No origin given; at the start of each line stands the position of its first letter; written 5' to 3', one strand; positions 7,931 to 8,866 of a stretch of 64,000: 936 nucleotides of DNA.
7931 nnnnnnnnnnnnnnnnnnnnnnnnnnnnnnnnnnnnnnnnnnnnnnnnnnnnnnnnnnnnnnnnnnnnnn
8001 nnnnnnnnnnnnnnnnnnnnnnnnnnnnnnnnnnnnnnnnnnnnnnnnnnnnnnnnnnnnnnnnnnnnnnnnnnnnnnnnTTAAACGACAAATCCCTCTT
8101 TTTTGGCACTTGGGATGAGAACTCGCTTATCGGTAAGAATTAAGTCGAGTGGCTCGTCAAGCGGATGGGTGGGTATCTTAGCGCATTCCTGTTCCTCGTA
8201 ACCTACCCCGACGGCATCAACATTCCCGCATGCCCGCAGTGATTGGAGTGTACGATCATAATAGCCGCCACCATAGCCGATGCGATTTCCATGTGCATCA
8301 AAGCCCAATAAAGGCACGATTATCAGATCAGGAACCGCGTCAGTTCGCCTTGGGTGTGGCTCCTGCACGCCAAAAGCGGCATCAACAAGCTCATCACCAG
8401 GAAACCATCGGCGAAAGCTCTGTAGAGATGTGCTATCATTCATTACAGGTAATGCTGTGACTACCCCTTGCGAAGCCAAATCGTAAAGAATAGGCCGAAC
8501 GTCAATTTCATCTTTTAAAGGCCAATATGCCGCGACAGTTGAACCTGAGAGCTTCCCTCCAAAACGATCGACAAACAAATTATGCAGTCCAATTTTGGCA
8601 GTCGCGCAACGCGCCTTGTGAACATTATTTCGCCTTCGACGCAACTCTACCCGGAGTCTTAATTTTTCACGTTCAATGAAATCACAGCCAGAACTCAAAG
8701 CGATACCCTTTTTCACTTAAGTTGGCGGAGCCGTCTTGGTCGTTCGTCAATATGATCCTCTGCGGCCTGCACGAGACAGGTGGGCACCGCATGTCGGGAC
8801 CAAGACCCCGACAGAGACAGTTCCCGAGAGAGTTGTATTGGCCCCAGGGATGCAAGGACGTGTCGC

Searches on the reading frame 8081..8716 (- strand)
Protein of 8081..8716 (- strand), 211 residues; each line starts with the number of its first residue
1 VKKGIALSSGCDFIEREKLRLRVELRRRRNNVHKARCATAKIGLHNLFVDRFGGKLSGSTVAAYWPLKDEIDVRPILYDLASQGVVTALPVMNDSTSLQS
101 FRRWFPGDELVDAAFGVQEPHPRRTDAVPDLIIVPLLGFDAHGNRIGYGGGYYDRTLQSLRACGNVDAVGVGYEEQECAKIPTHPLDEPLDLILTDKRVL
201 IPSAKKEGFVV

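Call 4: search_protein_families(library=pfam, proteins=[window:8081-8716:-])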
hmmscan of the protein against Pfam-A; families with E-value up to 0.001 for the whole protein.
window:8081-8716:- (211 aa): 1 family
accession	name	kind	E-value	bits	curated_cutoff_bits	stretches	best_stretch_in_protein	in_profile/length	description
PF01812.26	5-FTHF_cyc-lig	-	6.8e-35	121.1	27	1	19-195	2-185/186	5-formyltetrahydrofolate cyclo-ligase family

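Call 7: find_encoding_contigs(protein=window:8081-8716:-, flank=3000, max_places=6)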
Protein window:8081-8716:- (211 aa): no gene with exactly this product is on record in the collection.

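Call 8: find_homologous_proteins(query=window:8081-8716:-)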
Query window:8081-8716:- (211 aa): 1297 proteins with E <= 0.001 among 1799 candidates; the best 120 are listed.
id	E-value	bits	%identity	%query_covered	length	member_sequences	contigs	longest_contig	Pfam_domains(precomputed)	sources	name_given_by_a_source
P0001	1.3e-130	451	95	100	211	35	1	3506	PF01812.27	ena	-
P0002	3.0e-127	440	92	99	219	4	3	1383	PF01812.27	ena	-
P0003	5.4e-125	433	91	100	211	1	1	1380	PF01812.27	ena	-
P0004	9.8e-118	409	87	97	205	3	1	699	PF01812.27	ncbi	-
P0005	3.8e-116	404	87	97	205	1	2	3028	PF01812.27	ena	-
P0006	1.4e-99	350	82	91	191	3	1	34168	PF01812.27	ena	-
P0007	1.7e-67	245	54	97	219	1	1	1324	PF01812.27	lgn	-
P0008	1.9e-63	232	56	93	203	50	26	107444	PF01812.27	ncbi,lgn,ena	-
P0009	3.4e-63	231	57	93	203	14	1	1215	PF01812.27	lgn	-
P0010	1.3e-62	229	55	93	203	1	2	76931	PF01812.27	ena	-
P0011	3.7e-62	228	55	93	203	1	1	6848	PF01812.27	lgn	-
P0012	1.5e-58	216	56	83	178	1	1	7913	PF01812.27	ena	-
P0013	2.0e-58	215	55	91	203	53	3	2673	PF01812.27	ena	-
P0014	7.5e-57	210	75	63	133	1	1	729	PF01812.27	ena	-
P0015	1.3e-55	206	52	93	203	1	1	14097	PF01812.27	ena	-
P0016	4.7e-54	201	51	92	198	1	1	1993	PF01812.27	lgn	-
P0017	1.4e-52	196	51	90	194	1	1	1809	PF01812.27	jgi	jgi:5-formyltetrahydrofolate cyclo-ligase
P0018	1.1e-51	193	60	69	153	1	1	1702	PF01812.27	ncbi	ncbi:MAG: 5-formyltetrahydrofolate cyclo-ligase, partial [Alphaproteobacteria bacterium]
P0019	5.7e-51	191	52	80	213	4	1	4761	PF01812.27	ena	-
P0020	9.3e-51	190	50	82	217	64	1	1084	PF01812.27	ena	-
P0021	5.8e-50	188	58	73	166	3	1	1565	PF01812.27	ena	-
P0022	8.9e-50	187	45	94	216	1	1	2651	PF01812.27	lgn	-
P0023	1.0e-49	187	52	87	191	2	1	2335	PF01812.27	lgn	-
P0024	3.6e-49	185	54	80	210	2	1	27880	PF01812.27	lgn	-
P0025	3.9e-49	185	48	90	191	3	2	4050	PF01812.27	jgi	jgi:5-formyltetrahydrofolate cyclo-ligase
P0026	8.3e-49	184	51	73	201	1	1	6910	PF01812.27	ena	-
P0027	9.4e-49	184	50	88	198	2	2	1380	PF01812.27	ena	-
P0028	1.6e-48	183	48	89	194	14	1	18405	PF01812.27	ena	-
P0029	2.1e-48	183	49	89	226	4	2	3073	PF01812.27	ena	-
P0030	2.4e-48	182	47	95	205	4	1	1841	PF01812.27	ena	-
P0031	2.1e-47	179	51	79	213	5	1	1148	PF01812.27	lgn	-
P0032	2.8e-47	179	48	83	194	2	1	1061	PF01812.27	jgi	-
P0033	6.7e-47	178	60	64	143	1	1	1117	PF01812.27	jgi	jgi:5-formyltetrahydrofolate cyclo-ligase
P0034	7.6e-47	177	49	82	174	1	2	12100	PF01812.27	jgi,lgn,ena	-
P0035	3.7e-45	172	50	87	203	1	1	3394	PF01812.27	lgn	-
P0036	6.5e-42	161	52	69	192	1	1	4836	PF01812.27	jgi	jgi:5-formyltetrahydrofolate cyclo-ligase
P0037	1.6e-41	160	52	69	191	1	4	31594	PF01812.27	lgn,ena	-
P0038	3.3e-41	159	51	67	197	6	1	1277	PF01812.27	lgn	-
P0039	9.8e-41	158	48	95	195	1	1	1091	PF01812.27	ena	-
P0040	6.1e-39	152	45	83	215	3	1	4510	PF01812.27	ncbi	-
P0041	1.6e-38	150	50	68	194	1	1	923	PF01812.27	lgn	-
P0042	2.3e-38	150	47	70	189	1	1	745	PF01812.27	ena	-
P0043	2.4e-38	150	48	67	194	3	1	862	PF01812.27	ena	-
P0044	2.6e-38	150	48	74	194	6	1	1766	PF01812.27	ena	-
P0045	4.3e-38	149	46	71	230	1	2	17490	PF01812.27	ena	-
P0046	7.6e-38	148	48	71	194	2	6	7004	PF01812.27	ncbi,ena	-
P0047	9.9e-38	148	41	92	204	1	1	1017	PF01812.27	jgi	jgi:5-formyltetrahydrofolate cyclo-ligase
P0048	1.0e-37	148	44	87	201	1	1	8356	PF01812.27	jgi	jgi:5-formyltetrahydrofolate cyclo-ligase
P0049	1.4e-37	147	42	84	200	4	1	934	PF01812.27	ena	-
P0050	1.8e-37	147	43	87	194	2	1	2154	PF01812.27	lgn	-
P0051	2.8e-37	146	48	65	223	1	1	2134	PF01812.27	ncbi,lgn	-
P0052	1.5e-36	144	39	87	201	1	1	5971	PF01812.27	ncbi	ncbi:MAG: 5-formyltetrahydrofolate cyclo-ligase [Rhodospirillales bacterium]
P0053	1.8e-36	144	41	92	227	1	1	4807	PF01812.27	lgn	-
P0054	3.2e-36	143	42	84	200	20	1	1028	PF01812.27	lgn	-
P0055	3.9e-36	143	62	53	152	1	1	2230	PF01812.27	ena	-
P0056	4.4e-36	142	50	65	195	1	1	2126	PF01812.27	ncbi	-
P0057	6.8e-36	142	48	68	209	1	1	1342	PF01812.27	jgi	jgi:5-formyltetrahydrofolate cyclo-ligase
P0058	7.2e-36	142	42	85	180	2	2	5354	PF01812.27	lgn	-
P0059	8.2e-36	141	47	65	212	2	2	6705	PF01812.27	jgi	jgi:5-formyltetrahydrofolate cyclo-ligase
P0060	1.3e-35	141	49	68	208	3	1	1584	PF01812.27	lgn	-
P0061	2.5e-35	140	42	87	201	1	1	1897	PF01812.27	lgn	-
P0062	2.8e-35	140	47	65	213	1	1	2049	PF01812.27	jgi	jgi:5-formyltetrahydrofolate cyclo-ligase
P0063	3.6e-35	139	39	88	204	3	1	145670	PF01812.27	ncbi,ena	-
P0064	6.2e-35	139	40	88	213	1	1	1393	PF01812.27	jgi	jgi:5-formyltetrahydrofolate cyclo-ligase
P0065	6.7e-35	138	47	69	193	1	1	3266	PF01812.27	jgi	jgi:5-formyltetrahydrofolate cyclo-ligase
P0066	1.9e-34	137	40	89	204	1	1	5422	PF01812.27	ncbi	-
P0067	2.0e-34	137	46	69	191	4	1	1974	PF01812.27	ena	-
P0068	2.2e-34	137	43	71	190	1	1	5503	PF01812.27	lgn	-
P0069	4.6e-34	136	47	69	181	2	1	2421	PF01812.27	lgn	-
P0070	5.2e-34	136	45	69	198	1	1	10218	PF01812.27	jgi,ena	-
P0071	7.3e-34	135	48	65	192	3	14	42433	PF01812.27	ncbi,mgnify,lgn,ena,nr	ncbi:MAG: 5-formyltetrahydrofolate cyclo-ligase [Rhodospirillales bacterium]|mgnify:CR=1 FL=1|nr:5-f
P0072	1.0e-33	135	37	93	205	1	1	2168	PF01812.27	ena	-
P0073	1.8e-33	134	41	87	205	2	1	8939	PF01812.27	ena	-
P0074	1.9e-33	134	42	90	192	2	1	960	PF01812.27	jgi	-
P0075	2.1e-33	134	41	86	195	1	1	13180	PF01812.27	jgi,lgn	jgi:5-formyltetrahydrofolate cyclo-ligase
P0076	2.2e-33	134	41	79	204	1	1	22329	PF01812.27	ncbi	-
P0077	2.9e-33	133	46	67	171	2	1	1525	PF01812.27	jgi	jgi:5-formyltetrahydrofolate cyclo-ligase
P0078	3.5e-33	133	44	70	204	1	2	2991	PF01812.27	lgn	-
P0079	3.7e-33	133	49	66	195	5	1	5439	PF01812.27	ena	-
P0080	3.9e-33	133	45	67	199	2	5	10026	PF01812.27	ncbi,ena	-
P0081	4.8e-33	132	47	65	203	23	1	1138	PF01812.27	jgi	jgi:5-formyltetrahydrofolate cyclo-ligase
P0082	5.0e-33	132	40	91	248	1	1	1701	PF01812.27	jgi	jgi:5-formyltetrahydrofolate cyclo-ligase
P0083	5.5e-33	132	46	67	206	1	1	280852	PF01812.27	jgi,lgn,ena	-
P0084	8.2e-33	132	40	86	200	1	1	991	PF01812.27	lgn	-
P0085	9.7e-33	131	41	90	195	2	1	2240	PF01812.27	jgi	jgi:5-formyltetrahydrofolate cyclo-ligase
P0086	1.1e-32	131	43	66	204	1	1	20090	PF01812.27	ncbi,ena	-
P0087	1.2e-32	131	47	66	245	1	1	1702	PF01812.27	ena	-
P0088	1.2e-32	131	45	68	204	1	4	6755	PF01812.27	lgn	-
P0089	1.3e-32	131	45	71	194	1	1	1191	PF01812.27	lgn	-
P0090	1.4e-32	131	41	87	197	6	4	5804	PF01812.27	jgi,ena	-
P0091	2.0e-32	130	38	87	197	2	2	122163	PF01812.27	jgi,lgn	-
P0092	2.0e-32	130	43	70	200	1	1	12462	PF01812.27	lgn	-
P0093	2.7e-32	130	40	84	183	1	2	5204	PF01812.27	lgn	-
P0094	3.0e-32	130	44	68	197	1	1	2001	PF01812.27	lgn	-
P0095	3.2e-32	130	40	86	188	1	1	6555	PF01812.27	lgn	-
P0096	3.3e-32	130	40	87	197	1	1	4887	PF01812.27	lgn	-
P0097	3.5e-32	130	41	87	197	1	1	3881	PF01812.27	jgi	jgi:5-formyltetrahydrofolate cyclo-ligase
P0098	5.3e-32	129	40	88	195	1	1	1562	PF01812.27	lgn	-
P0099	5.3e-32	129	41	87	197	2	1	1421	PF01812.27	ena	-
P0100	5.4e-32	129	42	88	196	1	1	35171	PF01812.27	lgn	-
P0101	5.4e-32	129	39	93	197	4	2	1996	PF01812.27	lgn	-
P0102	5.5e-32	129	41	87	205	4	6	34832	PF01812.27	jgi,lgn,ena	jgi:5-formyltetrahydrofolate cyclo-ligase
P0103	5.8e-32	129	38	89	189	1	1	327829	PF01812.27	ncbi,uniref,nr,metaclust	ncbi:putative 5-formyltetrahydrofolate cyclo-ligase [Candidatus Terasakiella magnetica]|uniref:5-for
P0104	6.1e-32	129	39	87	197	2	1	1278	PF01812.27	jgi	jgi:5-formyltetrahydrofolate cyclo-ligase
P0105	6.1e-32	129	40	87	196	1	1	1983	PF01812.27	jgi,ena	-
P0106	7.1e-32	129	41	91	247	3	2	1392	PF01812.27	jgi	-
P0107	7.2e-32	129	44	71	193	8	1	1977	PF01812.27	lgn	-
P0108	7.7e-32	128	48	68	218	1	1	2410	PF01812.27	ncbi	-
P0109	8.6e-32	128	40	88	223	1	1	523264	PF01812.27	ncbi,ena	-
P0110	1.0e-31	128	45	68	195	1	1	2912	PF01812.27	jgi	jgi:5-formyltetrahydrofolate cyclo-ligase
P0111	1.0e-31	128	43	70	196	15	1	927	PF01812.27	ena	-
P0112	1.1e-31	128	39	90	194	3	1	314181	PF01812.27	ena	-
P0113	1.1e-31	128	41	87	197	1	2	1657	PF01812.27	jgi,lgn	jgi:5-formyltetrahydrofolate cyclo-ligase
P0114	1.1e-31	128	39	87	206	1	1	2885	PF01812.27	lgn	-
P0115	1.2e-31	128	46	65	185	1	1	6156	PF01812.27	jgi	jgi:5-formyltetrahydrofolate cyclo-ligase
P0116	1.3e-31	128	40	87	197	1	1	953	PF01812.27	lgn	-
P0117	1.7e-31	127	39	87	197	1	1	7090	PF01812.27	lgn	-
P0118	1.7e-31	127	39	91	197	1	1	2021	PF01812.27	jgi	jgi:5-formyltetrahydrofolate cyclo-ligase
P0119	2.8e-31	127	47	68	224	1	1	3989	PF01812.27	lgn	-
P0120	2.8e-31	127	40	87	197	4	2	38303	PF01812.27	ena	-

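Call 10: find_related_loci(query=A1, collection=genome_contigs, flank=3000)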
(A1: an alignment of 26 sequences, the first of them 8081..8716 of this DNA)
Query A1 (211 aa) in genome_contigs; peptide patterns used: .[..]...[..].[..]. (x = any residue, [..] = any of these).
600 stretches matched a pattern (row limit reached: there are more); 546 encode a relative of the query (tblastn E <= 1e-3); the best 80 are kept; 80 distinct loci.
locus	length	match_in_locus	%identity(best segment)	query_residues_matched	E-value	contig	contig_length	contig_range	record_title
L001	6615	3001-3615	40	11-210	6e-42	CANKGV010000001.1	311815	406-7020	MAG: Alphaproteobacteria bacterium isolate RH-27jun17-405 genome assembly, contig: RH-27jun17-C37, whole genome shotgun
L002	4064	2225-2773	42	14-196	5e-41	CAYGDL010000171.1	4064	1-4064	MAG TPA_asm: uncultured Alphaproteobacteria bacterium isolate ERP113451_co1_277 genome assembly, contig: NODE_33062_leng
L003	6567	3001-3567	41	11-200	7e-41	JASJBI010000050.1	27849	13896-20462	MAG: Alphaproteobacteria bacterium isolate MO_074.B3 MO_074.c_462, whole genome shotgun sequence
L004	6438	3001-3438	47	59-204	2e-40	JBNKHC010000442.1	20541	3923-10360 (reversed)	MAG: Kiloniellaceae bacterium isolate E1E2.bin.13.orig k141_560018, whole genome shotgun sequence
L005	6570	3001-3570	43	4-195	8e-40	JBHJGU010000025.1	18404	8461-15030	MAG: Maricaulaceae bacterium isolate sb_S7C1165 S7Ck141_516079, whole genome shotgun sequence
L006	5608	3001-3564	38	12-201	8e-40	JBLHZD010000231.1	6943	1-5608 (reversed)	MAG: Alphaproteobacteria bacterium isolate 3300045790_44 Ga0491192_0008133, whole genome shotgun sequence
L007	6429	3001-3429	45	57-197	2e-38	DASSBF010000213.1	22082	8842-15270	MAG TPA_asm: Dongiaceae bacterium isolate SMAG_U887 k141_243436, whole genome shotgun sequence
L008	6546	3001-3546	40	14-197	2e-38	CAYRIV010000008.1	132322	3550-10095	MAG TPA_asm: uncultured Caulobacterales bacterium isolate SRP268394_co2_225 genome assembly, contig: NODE_99_length_1323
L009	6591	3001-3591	36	5-202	1e-37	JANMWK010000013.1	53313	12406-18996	MAG: Hyphomicrobiales bacterium isolate OTE_88_metabat_297 OTE_88_k141_3623147, whole genome shotgun sequence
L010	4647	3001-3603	36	4-200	3e-37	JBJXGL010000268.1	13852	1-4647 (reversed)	MAG: Aestuariivirga sp. isolate F1F2.bin.305 k127_4628034, whole genome shotgun sequence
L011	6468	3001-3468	42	48-197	6e-37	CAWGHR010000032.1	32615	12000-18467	MAG: uncultured Alphaproteobacteria bacterium isolate MFD01689.bin.2.76 genome assembly, contig: contig_40095, whole gen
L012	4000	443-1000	37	14-200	4e-37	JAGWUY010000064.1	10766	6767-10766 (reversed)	MAG: Alphaproteobacteria bacterium isolate REEB407 contig-150_6441, whole genome shotgun sequence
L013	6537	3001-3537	40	17-196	7e-37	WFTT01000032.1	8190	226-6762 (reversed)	MAG: Robiginitomaculum sp. isolate S139_40 k151_19640, whole genome shotgun sequence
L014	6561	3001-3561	39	8-196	6e-37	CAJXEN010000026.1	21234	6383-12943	MAG TPA_asm: uncultured Oceanospirillaceae bacterium isolate ERR599122_bin.119_MetaBAT_v2.12.1_MAG genome assembly, cont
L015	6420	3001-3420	46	58-197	5e-37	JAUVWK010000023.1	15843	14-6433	MAG: Alphaproteobacteria bacterium isolate CSMAG_1188 CSMAG_1188_k127_4290299_length_15843_cov_69.4357, whole genome sho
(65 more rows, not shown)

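Call 11: find_encoding_contigs(protein=P0006, flank=4000, max_places=3)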
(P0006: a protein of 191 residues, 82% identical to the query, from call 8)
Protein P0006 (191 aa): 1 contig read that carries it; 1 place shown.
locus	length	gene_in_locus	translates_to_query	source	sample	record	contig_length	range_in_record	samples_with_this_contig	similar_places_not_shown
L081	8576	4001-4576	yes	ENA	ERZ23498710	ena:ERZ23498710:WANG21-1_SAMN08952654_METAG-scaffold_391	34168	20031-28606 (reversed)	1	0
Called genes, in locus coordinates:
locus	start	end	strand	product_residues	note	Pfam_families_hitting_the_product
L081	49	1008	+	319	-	PF00152:tRNA-synt_2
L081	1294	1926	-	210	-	PF02581:TMP-TENI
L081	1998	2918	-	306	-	PF01791:DeoC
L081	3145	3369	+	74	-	-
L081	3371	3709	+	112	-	PF05164:ZapA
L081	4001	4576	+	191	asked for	PF01812:5-FTHF_cyc-lig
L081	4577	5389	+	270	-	PF00149:Metallophos, PF13277:YmdB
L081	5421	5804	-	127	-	PF02627:CMD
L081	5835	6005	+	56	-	-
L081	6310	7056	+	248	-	PF20772:TACO1_YebC_N, PF01709:Transcrip_reg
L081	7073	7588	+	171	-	PF02075:RuvC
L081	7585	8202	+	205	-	PF01330:RuvA_N, PF14520:HHH_5, PF07499:RuvA_C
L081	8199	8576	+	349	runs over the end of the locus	PF05496:RuvB_N, PF06068:TIP49 (faint), PF07728:AAA_5 (faint), PF00004:AAA, PF17864:AAA_lid_4, PF05491:WHD_RuvB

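Call 12: find_encoding_contigs(protein=P0001, flank=4000, max_places=3)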
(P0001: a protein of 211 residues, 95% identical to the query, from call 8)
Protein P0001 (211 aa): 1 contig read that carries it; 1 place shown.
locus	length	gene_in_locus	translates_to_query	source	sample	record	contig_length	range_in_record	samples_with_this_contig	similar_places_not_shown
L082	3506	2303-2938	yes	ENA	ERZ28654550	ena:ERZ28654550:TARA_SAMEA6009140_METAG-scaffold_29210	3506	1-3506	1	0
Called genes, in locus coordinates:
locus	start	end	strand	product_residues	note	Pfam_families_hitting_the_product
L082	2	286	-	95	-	?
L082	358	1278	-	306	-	PF01791:DeoC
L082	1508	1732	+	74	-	PF13747:DUF4164 (faint)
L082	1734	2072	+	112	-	PF05164:ZapA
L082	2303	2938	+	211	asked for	PF01812:5-FTHF_cyc-lig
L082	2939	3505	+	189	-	?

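Call 13: find_encoding_contigs(protein=P0008, flank=4000, max_places=4)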
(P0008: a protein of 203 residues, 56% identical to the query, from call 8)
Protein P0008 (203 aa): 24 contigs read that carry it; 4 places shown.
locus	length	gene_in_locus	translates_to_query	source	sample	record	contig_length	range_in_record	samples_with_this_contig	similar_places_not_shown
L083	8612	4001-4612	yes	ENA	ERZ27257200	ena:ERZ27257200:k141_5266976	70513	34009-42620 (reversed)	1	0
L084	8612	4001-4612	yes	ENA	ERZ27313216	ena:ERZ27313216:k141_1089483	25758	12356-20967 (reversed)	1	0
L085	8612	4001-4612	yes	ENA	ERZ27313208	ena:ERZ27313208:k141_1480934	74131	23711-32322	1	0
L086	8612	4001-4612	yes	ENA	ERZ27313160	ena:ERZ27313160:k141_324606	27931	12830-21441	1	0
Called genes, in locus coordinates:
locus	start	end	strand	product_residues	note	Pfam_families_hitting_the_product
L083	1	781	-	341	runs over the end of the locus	PF00296:Bac_luciferase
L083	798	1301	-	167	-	PF00903:Glyoxalase (weak)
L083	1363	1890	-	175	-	PF02581:TMP-TENI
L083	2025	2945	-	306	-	PF01791:DeoC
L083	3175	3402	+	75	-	-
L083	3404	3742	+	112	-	PF05164:ZapA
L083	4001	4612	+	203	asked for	PF01812:5-FTHF_cyc-lig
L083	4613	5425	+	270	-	PF00149:Metallophos, PF13277:YmdB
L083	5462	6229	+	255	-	PF03372:Exo_endo_phos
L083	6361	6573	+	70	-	-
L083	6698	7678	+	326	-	-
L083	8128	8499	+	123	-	-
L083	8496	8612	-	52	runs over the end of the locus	-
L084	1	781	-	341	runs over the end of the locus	PF00296:Bac_luciferase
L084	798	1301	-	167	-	PF00903:Glyoxalase (weak)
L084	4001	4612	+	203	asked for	PF01812:5-FTHF_cyc-lig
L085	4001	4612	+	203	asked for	PF01812:5-FTHF_cyc-lig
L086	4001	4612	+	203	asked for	PF01812:5-FTHF_cyc-lig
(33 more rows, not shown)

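Call 14: find_encoding_contigs(protein=P0010, flank=3000, max_places=2)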
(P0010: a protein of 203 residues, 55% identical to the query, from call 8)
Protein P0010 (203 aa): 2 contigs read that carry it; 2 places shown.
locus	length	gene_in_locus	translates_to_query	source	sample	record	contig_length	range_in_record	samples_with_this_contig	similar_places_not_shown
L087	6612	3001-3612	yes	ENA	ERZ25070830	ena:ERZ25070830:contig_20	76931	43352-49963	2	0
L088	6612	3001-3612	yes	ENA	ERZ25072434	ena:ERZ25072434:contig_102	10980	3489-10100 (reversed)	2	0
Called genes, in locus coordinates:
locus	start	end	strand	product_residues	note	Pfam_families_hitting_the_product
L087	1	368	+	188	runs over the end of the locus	PF13358:DDE_3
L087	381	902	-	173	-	PF02581:TMP-TENI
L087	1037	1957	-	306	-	PF01791:DeoC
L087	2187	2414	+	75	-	-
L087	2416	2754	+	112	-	PF05164:ZapA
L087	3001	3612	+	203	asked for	PF01812:5-FTHF_cyc-lig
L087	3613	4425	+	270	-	PF00149:Metallophos, PF13277:YmdB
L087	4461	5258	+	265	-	PF03372:Exo_endo_phos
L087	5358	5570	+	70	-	-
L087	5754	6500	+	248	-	PF20772:TACO1_YebC_N, PF01709:Transcrip_reg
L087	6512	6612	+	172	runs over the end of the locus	PF02075:RuvC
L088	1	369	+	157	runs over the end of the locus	PF13358:DDE_3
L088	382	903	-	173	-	PF02581:TMP-TENI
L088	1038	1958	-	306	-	PF01791:DeoC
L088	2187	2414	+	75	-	-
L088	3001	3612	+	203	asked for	PF01812:5-FTHF_cyc-lig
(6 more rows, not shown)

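Call 15: find_encoding_contigs(protein=P0015, flank=3000, max_places=2)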
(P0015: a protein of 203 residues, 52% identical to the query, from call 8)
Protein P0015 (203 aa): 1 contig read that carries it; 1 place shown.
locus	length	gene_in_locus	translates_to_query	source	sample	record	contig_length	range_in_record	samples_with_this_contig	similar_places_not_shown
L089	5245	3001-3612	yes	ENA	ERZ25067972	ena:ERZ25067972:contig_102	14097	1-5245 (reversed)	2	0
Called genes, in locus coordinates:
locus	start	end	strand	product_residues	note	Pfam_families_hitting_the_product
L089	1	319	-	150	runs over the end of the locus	PF14534:DUF4440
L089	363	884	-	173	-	PF02581:TMP-TENI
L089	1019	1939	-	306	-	PF01791:DeoC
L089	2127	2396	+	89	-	PF13747:DUF4164 (faint)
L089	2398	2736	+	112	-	PF05164:ZapA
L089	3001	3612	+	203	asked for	PF01812:5-FTHF_cyc-lig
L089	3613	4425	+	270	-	PF00149:Metallophos, PF13277:YmdB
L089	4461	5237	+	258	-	PF03372:Exo_endo_phos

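Call 16: find_encoding_contigs(protein=P0024, flank=3000, max_places=2)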
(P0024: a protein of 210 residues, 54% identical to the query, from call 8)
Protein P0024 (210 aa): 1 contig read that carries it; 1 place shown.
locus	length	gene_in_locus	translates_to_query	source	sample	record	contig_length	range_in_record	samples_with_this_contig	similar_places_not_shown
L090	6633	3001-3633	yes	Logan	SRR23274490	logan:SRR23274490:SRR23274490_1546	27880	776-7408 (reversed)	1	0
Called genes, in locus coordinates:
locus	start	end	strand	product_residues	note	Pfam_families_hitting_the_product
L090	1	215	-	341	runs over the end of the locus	PF00296:Bac_luciferase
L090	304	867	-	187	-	PF02581:TMP-TENI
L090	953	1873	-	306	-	PF01791:DeoC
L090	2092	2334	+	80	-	PF13747:DUF4164 (weak)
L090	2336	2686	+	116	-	PF05164:ZapA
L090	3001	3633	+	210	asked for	PF01812:5-FTHF_cyc-lig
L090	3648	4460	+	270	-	PF00149:Metallophos, PF13277:YmdB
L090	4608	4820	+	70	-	-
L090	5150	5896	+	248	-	PF20772:TACO1_YebC_N, PF01709:Transcrip_reg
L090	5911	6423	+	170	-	PF02075:RuvC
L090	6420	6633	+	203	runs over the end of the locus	PF01330:RuvA_N, PF14520:HHH_5, PF07499:RuvA_C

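Call 17: find_encoding_contigs(protein=P0028, flank=3000, max_places=2)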
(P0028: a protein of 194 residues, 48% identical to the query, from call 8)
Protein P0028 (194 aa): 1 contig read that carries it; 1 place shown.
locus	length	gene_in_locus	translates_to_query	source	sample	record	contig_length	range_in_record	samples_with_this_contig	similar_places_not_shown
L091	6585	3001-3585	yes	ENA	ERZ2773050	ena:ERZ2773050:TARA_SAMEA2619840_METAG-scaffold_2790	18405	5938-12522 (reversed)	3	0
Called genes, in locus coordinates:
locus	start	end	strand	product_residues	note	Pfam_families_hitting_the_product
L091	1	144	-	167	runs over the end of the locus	-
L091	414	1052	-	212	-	PF02581:TMP-TENI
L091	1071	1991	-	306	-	PF01791:DeoC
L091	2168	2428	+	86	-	PF13747:DUF4164 (faint)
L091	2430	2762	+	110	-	PF05164:ZapA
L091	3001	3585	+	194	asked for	PF01812:5-FTHF_cyc-lig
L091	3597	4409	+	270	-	PF00149:Metallophos, PF13277:YmdB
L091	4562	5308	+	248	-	PF20772:TACO1_YebC_N, PF01709:Transcrip_reg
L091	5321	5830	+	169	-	PF02075:RuvC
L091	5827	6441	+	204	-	PF01330:RuvA_N, PF14520:HHH_5, PF07499:RuvA_C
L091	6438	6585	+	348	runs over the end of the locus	PF05496:RuvB_N, PF07728:AAA_5 (faint), PF00004:AAA, PF17864:AAA_lid_4, PF05491:WHD_RuvB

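Call 44: list_cluster_members(proteins=[P0004, P0008, P0018])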
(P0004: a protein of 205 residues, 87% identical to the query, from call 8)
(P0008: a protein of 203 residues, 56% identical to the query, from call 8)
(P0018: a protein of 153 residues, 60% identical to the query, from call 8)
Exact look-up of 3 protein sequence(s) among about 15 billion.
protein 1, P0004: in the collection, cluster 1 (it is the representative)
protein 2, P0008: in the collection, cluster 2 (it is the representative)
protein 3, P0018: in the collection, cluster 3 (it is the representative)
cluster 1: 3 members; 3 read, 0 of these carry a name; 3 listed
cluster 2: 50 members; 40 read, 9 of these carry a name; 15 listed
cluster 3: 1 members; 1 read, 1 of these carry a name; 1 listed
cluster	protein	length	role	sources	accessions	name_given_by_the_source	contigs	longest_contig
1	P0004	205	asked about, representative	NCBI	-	-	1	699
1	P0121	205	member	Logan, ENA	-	-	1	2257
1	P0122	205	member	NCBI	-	-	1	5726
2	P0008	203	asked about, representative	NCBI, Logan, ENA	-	-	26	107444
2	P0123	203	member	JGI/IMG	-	5-formyltetrahydrofolate cyclo-ligase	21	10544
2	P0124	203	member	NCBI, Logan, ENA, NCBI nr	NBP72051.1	MAG: 5-formyltetrahydrofolate cyclo-ligase [Alphaproteobacteria bacterium] | 5-formyltetrahydrofolate cyclo-ligase [Alphaproteobacteria bacterium]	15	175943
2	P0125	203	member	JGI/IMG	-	5-formyltetrahydrofolate cyclo-ligase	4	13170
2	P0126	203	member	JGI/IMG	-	5-formyltetrahydrofolate cyclo-ligase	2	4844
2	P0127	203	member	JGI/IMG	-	5-formyltetrahydrofolate cyclo-ligase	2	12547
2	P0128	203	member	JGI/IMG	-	5-formyltetrahydrofolate cyclo-ligase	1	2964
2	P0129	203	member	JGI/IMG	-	5-formyltetrahydrofolate cyclo-ligase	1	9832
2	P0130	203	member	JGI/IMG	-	5-formyltetrahydrofolate cyclo-ligase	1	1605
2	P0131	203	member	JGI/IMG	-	5-formyltetrahydrofolate cyclo-ligase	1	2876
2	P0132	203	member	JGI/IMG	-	-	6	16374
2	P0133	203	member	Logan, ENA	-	-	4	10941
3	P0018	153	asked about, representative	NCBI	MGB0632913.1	MAG: 5-formyltetrahydrofolate cyclo-ligase, partial [Alphaproteobacteria bacterium]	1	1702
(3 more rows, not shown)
